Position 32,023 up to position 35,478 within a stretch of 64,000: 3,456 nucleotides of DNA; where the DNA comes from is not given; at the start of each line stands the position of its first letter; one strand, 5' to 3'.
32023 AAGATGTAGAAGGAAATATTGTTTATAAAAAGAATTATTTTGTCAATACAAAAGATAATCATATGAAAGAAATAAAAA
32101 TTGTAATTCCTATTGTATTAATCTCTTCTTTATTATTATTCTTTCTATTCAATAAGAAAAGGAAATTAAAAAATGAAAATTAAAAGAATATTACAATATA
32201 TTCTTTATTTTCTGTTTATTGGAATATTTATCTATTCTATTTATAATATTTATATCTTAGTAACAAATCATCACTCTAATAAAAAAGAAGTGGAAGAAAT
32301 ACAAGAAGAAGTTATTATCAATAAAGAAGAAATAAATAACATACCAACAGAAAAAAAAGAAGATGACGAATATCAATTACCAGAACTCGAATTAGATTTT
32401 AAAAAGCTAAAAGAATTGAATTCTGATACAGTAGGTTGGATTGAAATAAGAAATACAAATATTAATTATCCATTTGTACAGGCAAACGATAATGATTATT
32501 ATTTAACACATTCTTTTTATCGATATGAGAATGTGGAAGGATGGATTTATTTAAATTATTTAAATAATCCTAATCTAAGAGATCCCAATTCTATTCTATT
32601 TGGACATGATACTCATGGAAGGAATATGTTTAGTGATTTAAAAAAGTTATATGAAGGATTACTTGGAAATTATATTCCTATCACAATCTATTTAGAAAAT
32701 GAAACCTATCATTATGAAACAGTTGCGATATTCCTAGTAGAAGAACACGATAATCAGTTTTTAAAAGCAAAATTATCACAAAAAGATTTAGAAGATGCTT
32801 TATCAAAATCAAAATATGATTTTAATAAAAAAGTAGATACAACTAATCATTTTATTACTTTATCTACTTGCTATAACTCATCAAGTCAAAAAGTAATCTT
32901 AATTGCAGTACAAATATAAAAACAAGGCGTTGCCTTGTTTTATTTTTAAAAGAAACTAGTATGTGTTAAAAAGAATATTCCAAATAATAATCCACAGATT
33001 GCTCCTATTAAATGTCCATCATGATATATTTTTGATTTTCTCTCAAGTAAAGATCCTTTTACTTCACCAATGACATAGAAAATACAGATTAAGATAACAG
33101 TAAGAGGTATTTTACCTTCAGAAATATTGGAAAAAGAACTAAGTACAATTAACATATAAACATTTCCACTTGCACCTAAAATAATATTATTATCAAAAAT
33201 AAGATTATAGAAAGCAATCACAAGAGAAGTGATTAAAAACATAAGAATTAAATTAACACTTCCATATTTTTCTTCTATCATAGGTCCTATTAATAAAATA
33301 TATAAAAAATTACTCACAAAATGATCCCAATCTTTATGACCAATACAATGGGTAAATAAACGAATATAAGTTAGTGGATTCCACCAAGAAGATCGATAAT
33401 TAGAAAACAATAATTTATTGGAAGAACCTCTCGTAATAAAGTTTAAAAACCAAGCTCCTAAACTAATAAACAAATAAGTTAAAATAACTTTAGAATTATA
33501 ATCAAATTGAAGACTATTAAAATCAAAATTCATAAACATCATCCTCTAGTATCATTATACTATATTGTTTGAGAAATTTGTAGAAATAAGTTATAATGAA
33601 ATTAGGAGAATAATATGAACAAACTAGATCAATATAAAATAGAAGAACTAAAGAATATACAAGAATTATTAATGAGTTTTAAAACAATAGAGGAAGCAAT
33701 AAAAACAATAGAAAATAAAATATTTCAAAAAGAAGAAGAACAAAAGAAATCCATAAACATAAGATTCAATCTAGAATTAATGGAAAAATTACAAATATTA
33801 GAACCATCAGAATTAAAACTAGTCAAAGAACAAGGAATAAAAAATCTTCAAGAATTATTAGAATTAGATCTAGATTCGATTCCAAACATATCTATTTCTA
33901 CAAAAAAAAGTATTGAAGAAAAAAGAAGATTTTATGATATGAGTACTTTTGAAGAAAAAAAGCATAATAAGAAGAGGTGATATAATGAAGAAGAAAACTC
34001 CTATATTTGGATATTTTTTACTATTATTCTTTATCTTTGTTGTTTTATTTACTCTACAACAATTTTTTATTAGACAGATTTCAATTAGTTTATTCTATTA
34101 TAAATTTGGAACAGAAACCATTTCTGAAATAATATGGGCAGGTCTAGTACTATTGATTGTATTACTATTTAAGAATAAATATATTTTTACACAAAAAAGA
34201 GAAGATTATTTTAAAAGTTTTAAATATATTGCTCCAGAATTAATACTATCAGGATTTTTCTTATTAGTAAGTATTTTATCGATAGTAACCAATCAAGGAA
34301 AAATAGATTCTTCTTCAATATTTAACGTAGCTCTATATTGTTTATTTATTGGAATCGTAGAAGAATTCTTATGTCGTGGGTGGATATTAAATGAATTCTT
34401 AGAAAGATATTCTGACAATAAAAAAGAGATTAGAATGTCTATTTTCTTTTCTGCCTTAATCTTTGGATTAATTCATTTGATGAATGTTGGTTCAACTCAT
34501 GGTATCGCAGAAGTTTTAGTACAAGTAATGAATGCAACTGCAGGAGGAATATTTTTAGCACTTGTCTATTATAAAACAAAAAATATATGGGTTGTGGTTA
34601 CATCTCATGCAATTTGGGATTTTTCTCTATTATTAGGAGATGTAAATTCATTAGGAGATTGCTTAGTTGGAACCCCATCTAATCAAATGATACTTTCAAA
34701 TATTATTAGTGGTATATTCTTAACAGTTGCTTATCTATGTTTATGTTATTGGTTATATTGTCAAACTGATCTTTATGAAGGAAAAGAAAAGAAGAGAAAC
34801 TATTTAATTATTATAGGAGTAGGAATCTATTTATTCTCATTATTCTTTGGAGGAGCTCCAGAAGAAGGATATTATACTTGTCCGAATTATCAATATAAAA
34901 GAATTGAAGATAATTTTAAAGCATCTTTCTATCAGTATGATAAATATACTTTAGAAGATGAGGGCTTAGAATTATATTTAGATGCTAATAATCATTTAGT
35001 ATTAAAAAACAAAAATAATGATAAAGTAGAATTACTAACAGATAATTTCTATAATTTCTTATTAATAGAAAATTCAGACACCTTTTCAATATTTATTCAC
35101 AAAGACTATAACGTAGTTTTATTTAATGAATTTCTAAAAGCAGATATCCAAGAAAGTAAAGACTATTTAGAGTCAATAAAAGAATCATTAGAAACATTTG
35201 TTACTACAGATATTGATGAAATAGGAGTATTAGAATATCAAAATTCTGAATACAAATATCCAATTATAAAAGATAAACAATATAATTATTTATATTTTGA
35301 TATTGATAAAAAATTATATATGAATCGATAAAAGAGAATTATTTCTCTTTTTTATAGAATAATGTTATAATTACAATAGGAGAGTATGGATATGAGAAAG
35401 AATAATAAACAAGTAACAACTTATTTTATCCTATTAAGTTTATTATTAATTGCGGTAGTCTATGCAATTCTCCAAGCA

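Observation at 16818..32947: Cohesin-dockerin surface assembly without any glycoside hydrolase, co-encoded with a class B sortase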

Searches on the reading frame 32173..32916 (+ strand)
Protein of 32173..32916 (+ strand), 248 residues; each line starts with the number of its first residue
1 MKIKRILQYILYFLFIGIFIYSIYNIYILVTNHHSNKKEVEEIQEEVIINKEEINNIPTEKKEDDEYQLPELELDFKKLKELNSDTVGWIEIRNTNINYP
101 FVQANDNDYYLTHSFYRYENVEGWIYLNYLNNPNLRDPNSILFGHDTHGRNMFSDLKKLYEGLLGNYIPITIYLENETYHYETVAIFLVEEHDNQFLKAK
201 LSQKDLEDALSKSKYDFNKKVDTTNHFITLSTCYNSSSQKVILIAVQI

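Call 9: search_protein_families(library=pfam, proteins=[window:32173-32916:+], max_evalue=10)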
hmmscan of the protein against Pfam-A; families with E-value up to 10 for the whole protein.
window:32173-32916:+ (248 aa): 2 families
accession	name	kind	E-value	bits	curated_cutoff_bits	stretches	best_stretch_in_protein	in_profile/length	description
PF04203.18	Sortase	-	9.3e-10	38.8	26.6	1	90-245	1-122/125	Sortase domain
PF09716.15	ETRAMP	-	0.083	13.3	29.1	1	1-50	1-47/81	Malarial early transcribed membrane protein (ETRAMP)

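Call 12: search_protein_families(library=ncbifam, proteins=[window:32173-32916:+], max_evalue=0.001)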
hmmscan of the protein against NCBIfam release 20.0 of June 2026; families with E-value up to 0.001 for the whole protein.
window:32173-32916:+ (248 aa): 3 families
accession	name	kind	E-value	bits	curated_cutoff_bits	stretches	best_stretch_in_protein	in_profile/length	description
TIGR03064.1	sortase_srtB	equivalog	2.8e-39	134.9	153.75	1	4-240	1-231/235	class B sortase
NF040525.1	SrtB_LPKTxSAVK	exception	6e-15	54.9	200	1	28-235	13-225/261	class B sortase, LPKTxAVK-specific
NF058671.1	sortase_SrtD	exception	6.4e-05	22.7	140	1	11-200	3-158/187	class D sortase, LPxTATN-specific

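Call 58: search_solved_structures(query=window:32173-32916:+, max_evalue=0.001, show_alignments=3)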
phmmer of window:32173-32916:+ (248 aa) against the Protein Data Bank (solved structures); distinct sequences matched with E-value up to 0.001: 15.
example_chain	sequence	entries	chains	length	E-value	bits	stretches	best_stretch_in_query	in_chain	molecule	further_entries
1rz2_A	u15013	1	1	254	4e-25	91.9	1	4-234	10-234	conserved hypothetical protein BA4783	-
6kyd_A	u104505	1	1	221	1.7e-22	83.3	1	34-235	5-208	Putative peptidase C60B, sortase B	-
5gyj_A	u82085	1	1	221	1.9e-22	83.2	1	34-235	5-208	Putative peptidase C60B, sortase B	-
6kyc_A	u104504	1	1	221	4e-22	82.1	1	34-235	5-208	Putative peptidase C60B, sortase B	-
5jcv_A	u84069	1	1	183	9e-22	80.9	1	77-236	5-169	Lmo2181 protein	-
4ux7_A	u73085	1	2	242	1.1e-21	80.6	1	70-234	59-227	PUTATIVE PEPTIDASE C60B, SORTASE B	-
2oqw_A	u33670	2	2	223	5.4e-21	78.4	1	53-234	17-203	Sortase B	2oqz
4y4q_A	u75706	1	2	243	1.7e-17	67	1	75-235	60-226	Sortase, SrtB family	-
5b23_A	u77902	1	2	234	6.5e-17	65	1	33-247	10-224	Uncharacterized protein Sortase B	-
5yfk_A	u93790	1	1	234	7.8e-16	61.5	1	33-247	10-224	Uncharacterized protein Sortase B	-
1qx6_A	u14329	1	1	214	2.8e-14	56.4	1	74-244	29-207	NPQTN specific sortase B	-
1ng5_A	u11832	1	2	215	4.4e-14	55.8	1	74-244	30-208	sortase B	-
4lfd_A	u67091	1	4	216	5.3e-14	55.5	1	74-244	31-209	Sortase B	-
1qwz_A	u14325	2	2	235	1.1e-13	54.5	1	71-244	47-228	NPQTN specific sortase B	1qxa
3psq_A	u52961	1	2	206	3.2e-12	49.7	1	72-245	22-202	Hypothetical exported protein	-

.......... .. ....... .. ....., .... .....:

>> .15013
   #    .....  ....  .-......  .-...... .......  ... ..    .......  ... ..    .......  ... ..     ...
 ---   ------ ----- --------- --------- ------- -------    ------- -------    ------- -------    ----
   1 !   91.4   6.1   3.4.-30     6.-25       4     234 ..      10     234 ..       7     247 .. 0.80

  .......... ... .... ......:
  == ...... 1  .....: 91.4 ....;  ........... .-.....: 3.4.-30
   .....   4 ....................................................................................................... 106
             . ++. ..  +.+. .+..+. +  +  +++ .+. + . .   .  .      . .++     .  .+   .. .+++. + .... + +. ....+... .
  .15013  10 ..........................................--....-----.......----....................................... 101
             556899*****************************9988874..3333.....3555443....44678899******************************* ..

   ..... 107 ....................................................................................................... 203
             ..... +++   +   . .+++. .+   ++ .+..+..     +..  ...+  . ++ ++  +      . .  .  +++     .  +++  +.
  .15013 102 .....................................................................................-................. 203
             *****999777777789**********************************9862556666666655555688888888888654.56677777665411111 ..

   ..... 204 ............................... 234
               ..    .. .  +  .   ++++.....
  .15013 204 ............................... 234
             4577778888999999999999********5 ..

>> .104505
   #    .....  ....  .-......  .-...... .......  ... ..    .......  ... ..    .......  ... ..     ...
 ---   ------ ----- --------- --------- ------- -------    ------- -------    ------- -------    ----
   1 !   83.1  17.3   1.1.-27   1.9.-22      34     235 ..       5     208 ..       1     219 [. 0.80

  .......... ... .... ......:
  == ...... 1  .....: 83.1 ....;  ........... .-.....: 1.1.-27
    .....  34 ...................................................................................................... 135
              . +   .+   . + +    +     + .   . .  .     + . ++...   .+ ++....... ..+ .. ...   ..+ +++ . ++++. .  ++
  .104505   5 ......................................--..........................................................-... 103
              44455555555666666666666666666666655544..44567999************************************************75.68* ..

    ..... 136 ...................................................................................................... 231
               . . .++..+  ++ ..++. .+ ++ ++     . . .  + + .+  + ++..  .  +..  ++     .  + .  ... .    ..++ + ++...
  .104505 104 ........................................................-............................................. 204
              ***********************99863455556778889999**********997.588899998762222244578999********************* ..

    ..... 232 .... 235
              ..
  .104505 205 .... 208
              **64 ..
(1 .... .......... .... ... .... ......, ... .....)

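Call 62: search_solved_structures(query=A4, max_evalue=0.00001, show_alignments=5)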
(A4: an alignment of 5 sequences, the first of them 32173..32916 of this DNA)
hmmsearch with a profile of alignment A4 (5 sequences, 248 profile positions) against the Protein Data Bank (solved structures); distinct sequences matched with E-value up to 0.00001: 15.
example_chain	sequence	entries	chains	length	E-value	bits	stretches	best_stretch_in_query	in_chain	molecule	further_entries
1rz2_A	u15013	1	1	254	3.8e-35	124.6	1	2-234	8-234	conserved hypothetical protein BA4783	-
6kyd_A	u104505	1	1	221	2.1e-32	115.7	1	64-236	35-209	Putative peptidase C60B, sortase B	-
5gyj_A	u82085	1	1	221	2.4e-32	115.5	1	64-235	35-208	Putative peptidase C60B, sortase B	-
6kyc_A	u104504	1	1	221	9.3e-32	113.5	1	64-235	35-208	Putative peptidase C60B, sortase B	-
4ux7_A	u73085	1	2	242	1.6e-31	112.7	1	62-233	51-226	PUTATIVE PEPTIDASE C60B, SORTASE B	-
5jcv_A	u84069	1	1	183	2.2e-31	112.3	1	77-234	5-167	Lmo2181 protein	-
2oqw_A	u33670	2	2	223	2.1e-30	109.1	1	54-234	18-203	Sortase B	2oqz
5b23_A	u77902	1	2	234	1.6e-27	99.7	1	58-248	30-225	Uncharacterized protein Sortase B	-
4y4q_A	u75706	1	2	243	3.7e-26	95.2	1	74-246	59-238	Sortase, SrtB family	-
5yfk_A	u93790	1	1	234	3.8e-26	95.2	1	58-248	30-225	Uncharacterized protein Sortase B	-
1qwz_A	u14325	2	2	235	1.4e-24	90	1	66-246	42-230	NPQTN specific sortase B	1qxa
4lfd_A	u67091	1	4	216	1.7e-24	89.8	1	67-246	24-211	Sortase B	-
1qx6_A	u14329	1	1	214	2.2e-24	89.4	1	69-246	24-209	NPQTN specific sortase B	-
1ng5_A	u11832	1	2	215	2.7e-24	89.1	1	69-246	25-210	sortase B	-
3psq_A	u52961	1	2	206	4.7e-21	78.5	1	68-244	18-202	Hypothetical exported protein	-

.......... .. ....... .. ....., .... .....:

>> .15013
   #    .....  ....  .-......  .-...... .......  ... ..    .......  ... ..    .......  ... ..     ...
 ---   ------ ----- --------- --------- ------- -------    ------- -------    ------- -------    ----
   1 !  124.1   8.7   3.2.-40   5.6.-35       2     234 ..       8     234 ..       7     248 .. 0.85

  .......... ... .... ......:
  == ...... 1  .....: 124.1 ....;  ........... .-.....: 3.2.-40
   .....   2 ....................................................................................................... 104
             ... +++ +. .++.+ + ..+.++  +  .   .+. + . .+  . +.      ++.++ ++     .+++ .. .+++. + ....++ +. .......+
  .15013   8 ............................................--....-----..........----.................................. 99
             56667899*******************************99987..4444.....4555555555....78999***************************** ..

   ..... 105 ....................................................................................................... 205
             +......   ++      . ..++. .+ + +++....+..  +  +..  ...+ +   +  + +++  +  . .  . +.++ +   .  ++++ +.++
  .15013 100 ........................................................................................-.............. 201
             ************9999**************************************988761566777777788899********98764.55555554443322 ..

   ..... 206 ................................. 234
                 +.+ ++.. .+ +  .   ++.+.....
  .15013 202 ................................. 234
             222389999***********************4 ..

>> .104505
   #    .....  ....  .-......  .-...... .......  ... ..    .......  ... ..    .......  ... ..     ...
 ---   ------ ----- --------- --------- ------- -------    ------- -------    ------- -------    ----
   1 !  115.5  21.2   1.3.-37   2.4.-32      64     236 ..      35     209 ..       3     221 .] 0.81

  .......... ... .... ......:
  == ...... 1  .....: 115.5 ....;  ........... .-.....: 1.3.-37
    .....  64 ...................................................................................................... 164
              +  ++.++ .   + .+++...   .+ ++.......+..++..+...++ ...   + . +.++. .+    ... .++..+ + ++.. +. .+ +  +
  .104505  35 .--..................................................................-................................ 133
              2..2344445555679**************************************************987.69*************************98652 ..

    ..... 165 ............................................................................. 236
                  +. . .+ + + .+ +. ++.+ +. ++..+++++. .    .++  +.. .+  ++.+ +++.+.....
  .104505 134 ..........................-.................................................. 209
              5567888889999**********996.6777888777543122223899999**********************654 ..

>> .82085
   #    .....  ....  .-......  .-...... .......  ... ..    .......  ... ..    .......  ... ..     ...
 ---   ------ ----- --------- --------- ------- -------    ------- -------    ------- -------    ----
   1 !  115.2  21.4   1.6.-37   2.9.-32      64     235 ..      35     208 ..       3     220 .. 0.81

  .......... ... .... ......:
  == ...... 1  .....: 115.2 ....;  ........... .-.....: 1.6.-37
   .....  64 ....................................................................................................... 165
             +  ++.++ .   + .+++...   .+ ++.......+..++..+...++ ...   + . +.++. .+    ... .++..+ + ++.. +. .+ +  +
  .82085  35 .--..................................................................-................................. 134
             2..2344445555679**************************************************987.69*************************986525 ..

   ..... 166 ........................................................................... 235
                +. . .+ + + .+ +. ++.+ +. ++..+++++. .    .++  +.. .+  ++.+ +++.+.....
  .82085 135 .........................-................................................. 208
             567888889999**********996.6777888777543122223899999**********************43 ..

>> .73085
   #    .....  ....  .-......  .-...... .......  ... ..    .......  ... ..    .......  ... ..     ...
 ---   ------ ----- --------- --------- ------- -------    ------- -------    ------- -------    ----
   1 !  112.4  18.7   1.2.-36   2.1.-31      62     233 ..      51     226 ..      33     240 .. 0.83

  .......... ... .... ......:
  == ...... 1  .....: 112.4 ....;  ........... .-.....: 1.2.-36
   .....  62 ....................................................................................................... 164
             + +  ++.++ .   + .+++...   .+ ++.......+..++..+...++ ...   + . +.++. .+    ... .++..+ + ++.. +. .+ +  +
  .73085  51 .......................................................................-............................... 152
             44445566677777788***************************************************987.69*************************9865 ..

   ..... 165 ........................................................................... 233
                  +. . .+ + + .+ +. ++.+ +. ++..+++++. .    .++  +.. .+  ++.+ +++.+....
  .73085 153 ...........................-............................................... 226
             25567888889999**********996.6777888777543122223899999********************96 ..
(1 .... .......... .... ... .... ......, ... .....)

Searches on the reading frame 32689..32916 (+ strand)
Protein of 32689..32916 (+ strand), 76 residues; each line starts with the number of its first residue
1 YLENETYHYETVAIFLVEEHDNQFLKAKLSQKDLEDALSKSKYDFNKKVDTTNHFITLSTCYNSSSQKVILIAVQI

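Call 59: search_solved_structures(query=window:32689-32916:+, max_evalue=1, show_alignments=5)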
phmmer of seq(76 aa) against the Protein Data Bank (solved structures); distinct sequences matched with E-value up to 1: 4.
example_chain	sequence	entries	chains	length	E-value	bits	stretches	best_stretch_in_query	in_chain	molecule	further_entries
5gyj_A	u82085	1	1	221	0.31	14.7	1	5-63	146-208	Putative peptidase C60B, sortase B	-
6kyd_A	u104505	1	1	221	0.33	14.6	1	5-63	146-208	Putative peptidase C60B, sortase B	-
3eph_A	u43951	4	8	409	0.49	14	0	21-73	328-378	tRNA isopentenyltransferase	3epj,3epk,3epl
6kyc_A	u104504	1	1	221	0.77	13.4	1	5-63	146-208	Putative peptidase C60B, sortase B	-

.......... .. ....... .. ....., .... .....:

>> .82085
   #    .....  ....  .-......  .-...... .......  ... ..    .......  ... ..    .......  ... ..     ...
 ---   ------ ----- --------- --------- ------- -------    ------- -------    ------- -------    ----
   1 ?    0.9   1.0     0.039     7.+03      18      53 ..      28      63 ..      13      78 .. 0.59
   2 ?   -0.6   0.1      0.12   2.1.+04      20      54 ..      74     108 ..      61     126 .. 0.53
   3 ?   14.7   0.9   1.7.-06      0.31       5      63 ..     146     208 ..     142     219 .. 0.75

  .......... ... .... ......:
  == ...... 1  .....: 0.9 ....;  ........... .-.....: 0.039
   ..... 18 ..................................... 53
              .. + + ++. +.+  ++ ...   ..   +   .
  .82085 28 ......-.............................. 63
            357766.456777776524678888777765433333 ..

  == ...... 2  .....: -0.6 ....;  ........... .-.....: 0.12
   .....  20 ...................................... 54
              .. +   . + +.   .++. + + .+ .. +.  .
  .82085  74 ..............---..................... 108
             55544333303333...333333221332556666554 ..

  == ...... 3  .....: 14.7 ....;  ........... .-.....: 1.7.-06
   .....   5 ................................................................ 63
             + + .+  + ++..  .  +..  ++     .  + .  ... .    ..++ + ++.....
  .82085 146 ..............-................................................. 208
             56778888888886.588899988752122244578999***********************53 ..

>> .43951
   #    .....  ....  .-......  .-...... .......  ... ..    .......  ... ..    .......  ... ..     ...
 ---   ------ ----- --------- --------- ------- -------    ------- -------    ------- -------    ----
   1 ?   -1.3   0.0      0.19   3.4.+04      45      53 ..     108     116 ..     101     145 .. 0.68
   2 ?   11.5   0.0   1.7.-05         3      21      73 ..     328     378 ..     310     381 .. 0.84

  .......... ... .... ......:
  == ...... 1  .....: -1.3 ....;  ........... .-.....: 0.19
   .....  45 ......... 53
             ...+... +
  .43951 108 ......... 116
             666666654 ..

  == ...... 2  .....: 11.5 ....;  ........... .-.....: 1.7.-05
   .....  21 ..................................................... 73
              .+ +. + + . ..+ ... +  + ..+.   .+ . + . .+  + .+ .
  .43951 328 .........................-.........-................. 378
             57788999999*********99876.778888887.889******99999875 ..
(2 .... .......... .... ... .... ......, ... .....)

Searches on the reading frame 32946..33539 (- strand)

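Call 12: search_protein_families(library=ncbifam, proteins=[window:32946-33539:-], max_evalue=0.001)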
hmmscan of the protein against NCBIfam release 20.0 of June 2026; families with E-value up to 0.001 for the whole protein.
window:32946-33539:- (197 aa): 3 families
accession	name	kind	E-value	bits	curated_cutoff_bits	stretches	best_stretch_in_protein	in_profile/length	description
TIGR03902.1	rhom_GG_sort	equivalog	1.8e-11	44.2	84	1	59-187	17-153/154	rhombosortase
TIGR04239.1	rhombo_GlpG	equivalog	3.3e-09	36.9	250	1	39-189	116-267/271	rhomboid family intramembrane serine protease GlpG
NF008155.0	PRK10907.1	equivalog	4.6e-06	26.2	335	1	53-187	130-265/276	rhomboid family intramembrane serine protease GlpG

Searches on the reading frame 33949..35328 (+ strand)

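Call 12: search_protein_families(library=ncbifam, proteins=[window:33949-35328:+], max_evalue=0.001)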
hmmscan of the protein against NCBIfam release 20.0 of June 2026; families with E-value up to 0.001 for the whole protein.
window:33949-35328:+ (460 aa): 4 families
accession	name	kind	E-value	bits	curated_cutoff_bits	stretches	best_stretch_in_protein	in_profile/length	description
NF041647.1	ABC_perm_CPBP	equivalog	3.9e-08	32.5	435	1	115-223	534-626/636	ABC transporter permease subunit/CPBP intramembrane protease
NF033192.3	CPBP_JDVT_MrtJ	equivalog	4.3e-06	27.3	75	1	133-228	7-96/98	JDVT-CTERM system glutamic-type intramembrane protease MrtJ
NF040589.1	CPBP_Synerg_MrtS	equivalog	7.2e-05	23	130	1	115-216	64-164/170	Synerg-CTERM system glutamic-type intramembrane protease MrtS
NF040914.1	Mrt_core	domain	0.00041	20.4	100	1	128-219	5-105/108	myxosortase family intramembrane protease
